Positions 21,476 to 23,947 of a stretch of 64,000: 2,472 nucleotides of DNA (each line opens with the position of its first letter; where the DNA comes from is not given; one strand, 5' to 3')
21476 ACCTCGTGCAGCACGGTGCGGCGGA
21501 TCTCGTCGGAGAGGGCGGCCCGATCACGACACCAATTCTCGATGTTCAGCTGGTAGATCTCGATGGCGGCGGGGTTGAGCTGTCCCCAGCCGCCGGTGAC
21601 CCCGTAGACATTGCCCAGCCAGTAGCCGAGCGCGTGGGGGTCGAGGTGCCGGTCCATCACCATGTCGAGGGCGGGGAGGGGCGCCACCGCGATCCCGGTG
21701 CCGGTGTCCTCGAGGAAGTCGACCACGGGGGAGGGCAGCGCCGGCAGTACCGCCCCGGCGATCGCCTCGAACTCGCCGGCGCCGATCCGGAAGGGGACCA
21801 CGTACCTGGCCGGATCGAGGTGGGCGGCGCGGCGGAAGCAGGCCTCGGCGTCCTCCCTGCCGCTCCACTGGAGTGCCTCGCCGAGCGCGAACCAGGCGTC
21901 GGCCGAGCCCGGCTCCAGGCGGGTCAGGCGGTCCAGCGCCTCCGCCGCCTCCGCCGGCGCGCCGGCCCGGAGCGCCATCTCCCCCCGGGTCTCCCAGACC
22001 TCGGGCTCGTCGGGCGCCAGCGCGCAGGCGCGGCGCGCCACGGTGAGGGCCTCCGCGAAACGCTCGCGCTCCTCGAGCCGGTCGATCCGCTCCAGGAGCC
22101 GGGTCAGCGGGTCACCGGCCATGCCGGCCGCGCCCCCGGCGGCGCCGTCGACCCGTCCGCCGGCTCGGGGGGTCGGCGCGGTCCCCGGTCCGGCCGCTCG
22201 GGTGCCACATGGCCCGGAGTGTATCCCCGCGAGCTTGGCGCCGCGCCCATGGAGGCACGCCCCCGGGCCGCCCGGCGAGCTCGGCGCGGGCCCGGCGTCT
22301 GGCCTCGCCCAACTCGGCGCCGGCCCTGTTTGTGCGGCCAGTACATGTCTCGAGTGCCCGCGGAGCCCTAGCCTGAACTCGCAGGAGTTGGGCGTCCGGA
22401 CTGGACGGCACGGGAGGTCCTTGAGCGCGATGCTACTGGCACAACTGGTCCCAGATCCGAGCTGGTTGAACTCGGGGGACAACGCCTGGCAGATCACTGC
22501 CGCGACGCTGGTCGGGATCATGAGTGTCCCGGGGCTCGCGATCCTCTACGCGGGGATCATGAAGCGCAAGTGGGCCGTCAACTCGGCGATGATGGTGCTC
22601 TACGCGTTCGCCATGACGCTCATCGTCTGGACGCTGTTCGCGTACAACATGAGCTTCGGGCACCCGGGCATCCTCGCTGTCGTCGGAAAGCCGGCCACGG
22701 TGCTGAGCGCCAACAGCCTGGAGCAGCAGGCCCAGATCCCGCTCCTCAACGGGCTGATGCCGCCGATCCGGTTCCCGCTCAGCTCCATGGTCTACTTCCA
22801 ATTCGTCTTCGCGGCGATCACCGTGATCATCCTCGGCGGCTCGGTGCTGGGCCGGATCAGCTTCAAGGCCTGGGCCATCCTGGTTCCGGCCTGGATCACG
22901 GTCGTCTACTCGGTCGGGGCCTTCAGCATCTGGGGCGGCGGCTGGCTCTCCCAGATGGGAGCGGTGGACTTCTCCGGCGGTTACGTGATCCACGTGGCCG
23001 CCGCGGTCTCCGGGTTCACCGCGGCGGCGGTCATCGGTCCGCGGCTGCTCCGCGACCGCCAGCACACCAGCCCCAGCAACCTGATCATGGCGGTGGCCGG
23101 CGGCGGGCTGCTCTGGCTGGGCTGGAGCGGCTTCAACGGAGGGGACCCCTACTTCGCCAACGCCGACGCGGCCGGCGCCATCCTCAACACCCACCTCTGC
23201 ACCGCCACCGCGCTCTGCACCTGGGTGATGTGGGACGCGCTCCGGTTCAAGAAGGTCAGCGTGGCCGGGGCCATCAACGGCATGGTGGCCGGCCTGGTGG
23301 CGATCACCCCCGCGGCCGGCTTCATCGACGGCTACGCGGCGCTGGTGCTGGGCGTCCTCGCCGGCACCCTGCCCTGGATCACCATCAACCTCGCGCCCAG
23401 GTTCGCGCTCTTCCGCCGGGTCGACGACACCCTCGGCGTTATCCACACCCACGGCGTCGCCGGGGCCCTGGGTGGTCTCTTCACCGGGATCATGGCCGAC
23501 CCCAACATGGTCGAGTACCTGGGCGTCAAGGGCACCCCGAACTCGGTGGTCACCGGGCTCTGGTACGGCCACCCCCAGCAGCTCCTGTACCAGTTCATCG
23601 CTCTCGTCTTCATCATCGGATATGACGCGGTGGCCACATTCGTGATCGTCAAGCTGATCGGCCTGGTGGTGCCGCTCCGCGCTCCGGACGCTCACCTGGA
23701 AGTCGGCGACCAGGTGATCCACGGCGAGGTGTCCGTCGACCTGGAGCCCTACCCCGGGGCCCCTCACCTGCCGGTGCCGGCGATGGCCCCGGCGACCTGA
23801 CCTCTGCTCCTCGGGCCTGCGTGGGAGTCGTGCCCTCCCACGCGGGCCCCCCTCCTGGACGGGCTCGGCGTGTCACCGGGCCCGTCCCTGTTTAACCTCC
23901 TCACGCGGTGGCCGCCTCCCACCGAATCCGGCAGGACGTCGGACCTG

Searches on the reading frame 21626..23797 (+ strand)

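Call 57: search_protein_families(library=pfam, proteins=[window:21626-23797:+], max_evalue=0.001)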
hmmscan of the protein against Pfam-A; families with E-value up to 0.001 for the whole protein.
window:21626-23797:+ (724 aa): 1 family
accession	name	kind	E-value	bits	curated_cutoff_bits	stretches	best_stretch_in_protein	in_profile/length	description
PF00909.26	Ammonium_transp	-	1.8e-81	274.3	23.2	1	287-702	1-397/399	Ammonium Transporter Family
